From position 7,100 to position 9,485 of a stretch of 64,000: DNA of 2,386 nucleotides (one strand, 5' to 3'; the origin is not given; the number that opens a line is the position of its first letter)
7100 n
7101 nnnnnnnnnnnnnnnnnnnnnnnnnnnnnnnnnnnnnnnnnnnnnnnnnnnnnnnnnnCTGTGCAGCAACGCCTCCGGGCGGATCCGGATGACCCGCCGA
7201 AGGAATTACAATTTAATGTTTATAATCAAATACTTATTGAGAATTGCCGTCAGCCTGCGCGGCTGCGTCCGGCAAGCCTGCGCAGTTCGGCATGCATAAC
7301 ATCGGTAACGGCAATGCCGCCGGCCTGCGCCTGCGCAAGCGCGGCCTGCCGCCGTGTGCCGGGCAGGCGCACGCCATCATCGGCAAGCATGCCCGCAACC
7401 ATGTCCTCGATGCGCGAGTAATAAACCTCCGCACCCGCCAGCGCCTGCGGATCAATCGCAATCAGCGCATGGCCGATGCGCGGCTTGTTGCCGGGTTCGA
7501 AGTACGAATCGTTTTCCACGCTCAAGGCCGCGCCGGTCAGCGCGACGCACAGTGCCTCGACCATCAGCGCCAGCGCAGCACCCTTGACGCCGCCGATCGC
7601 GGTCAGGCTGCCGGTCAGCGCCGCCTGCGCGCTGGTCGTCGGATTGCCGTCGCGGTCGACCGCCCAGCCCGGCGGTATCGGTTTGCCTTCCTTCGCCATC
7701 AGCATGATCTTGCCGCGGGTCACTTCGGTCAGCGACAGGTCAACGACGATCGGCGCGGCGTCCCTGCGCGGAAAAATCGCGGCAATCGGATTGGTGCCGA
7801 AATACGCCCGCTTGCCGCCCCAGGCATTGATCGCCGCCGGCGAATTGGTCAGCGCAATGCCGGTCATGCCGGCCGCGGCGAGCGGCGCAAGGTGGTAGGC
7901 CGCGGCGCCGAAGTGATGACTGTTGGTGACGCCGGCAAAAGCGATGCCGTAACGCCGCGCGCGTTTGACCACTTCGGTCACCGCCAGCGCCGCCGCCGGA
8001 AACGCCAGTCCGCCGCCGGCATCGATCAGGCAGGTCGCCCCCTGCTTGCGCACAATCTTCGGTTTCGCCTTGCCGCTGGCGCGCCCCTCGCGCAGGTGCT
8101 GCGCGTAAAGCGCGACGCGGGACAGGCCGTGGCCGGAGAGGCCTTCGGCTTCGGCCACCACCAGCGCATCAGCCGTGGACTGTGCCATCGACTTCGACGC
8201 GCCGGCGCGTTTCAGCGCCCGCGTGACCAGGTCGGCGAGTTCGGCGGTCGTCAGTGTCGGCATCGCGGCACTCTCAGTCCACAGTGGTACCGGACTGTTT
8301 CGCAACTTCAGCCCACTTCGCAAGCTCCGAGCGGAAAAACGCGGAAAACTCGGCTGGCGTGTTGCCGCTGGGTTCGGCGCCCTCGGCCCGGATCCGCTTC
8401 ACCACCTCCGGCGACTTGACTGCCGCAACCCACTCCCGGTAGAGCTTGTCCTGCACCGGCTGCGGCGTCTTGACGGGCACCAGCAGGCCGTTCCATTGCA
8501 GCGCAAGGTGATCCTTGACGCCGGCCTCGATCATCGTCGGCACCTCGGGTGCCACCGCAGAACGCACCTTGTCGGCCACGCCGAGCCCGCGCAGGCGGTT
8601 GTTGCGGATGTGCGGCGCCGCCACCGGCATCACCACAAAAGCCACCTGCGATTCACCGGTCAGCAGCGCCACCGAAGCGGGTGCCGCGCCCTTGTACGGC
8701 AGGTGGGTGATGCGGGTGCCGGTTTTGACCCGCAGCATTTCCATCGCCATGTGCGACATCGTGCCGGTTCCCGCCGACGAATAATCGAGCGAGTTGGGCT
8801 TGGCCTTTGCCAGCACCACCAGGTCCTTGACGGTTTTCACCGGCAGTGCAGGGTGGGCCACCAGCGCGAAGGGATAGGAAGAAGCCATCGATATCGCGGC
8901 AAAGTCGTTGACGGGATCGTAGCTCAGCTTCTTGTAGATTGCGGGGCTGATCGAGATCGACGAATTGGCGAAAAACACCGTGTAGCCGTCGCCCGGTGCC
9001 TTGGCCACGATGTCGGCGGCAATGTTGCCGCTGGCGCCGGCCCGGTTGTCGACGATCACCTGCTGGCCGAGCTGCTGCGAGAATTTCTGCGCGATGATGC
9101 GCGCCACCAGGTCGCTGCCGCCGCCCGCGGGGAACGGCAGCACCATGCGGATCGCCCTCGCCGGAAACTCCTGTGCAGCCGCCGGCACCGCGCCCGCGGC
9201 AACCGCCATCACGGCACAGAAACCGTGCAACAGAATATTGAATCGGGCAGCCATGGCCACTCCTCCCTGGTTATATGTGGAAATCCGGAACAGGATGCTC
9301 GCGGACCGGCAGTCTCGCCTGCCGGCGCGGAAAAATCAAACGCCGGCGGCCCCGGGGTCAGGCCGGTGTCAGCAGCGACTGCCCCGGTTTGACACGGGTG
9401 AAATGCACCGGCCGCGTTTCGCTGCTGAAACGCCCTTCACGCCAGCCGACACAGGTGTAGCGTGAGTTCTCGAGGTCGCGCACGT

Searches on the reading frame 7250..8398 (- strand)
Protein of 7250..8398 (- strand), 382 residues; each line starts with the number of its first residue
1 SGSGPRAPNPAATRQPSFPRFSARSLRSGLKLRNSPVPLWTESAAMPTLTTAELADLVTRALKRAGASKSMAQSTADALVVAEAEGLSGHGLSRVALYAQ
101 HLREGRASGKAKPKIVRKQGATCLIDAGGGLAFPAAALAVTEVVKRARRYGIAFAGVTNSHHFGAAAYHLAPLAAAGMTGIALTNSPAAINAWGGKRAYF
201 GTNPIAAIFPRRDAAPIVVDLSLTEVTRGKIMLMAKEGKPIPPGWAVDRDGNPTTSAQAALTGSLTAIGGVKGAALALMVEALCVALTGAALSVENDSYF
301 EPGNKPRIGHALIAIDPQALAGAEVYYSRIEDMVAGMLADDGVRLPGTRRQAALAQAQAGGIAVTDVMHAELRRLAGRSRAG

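Call 13: search_protein_families(library=pfam, proteins=[window:7250-8398:-])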
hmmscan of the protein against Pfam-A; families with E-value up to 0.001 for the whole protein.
window:7250-8398:- (382 aa): 1 family
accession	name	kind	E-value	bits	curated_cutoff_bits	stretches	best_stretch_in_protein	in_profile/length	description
PF02615.19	Ldh_2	-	4.4e-95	319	38.8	1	51-372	3-332/333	Malate/L-lactate dehydrogenase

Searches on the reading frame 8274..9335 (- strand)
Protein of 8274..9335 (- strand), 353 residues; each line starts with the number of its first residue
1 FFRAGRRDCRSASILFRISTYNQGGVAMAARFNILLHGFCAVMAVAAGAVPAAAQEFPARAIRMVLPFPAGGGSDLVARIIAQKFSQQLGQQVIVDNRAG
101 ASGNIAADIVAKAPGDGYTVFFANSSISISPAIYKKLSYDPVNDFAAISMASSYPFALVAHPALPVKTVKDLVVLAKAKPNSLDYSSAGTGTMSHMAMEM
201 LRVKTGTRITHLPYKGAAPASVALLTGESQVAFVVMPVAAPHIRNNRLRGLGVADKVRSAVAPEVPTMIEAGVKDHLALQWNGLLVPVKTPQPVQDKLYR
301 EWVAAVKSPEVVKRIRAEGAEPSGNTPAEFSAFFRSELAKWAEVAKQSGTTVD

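Call 6: search_protein_families(library=pfam, proteins=[window:8274-9335:-])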
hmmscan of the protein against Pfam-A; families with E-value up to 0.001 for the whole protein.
window:8274-9335:- (353 aa): 1 family
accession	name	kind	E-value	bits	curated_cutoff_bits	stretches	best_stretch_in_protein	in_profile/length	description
PF03401.19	TctC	-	1.2e-67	228.8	27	1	77-348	1-272/274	Tripartite tricarboxylate transporter family receptor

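Call 7: search_protein_families(library=ncbifam, proteins=[window:8274-9335:-])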
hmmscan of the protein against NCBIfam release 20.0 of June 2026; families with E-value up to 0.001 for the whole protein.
window:8274-9335:- (353 aa): 0 families
